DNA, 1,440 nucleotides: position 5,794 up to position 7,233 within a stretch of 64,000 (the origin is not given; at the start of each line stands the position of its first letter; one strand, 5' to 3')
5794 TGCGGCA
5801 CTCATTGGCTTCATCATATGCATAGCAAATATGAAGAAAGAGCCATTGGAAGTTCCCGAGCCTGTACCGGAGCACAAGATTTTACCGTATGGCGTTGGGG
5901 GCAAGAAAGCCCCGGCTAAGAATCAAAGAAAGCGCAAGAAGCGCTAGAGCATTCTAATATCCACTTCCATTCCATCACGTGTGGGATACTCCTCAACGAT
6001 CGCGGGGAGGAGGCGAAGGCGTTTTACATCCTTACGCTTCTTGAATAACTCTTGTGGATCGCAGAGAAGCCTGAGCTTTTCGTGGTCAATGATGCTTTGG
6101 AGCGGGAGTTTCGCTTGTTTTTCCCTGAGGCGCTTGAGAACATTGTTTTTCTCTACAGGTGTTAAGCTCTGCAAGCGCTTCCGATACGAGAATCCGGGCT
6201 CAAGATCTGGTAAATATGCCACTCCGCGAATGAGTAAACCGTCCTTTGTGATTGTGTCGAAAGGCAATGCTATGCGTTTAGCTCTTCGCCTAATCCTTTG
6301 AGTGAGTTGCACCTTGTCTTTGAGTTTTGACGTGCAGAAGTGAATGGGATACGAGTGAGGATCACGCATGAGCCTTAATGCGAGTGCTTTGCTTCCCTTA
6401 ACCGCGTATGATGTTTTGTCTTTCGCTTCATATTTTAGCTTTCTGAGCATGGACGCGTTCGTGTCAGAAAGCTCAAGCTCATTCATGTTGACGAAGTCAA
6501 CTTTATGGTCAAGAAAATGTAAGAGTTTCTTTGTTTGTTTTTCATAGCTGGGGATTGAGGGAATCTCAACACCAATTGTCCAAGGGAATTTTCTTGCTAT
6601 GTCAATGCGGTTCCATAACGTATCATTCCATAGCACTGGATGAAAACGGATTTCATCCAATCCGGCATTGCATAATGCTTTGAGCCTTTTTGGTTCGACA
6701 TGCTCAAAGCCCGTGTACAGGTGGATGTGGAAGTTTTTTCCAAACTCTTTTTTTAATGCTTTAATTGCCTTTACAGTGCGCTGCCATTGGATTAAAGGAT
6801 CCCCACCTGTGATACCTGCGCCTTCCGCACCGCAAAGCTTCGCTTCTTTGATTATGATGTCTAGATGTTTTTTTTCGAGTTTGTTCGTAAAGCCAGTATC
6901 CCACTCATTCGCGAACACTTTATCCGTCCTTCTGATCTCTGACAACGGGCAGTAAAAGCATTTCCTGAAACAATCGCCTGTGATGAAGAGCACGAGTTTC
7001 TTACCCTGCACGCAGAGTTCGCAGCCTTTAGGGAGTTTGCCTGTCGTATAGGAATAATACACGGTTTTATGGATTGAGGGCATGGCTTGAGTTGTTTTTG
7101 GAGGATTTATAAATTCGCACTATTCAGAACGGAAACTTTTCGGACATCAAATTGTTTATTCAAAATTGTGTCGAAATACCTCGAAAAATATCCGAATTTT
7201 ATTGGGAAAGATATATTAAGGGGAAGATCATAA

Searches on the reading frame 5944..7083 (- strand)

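Call 44: search_protein_families(library=pfam, proteins=[window:5944-7083:-], max_evalue=0.001)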
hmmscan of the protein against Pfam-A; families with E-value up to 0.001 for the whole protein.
window:5944-7083:- (379 aa): 2 families
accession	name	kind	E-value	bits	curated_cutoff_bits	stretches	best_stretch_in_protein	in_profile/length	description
PF04055.27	Radical_SAM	-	1.1e-10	42.4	29.5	1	34-148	3-108/166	Radical SAM superfamily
PF13353.11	Fer4_12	-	6.1e-07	30.3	22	1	26-130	4-96/137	4Fe-4S single cluster domain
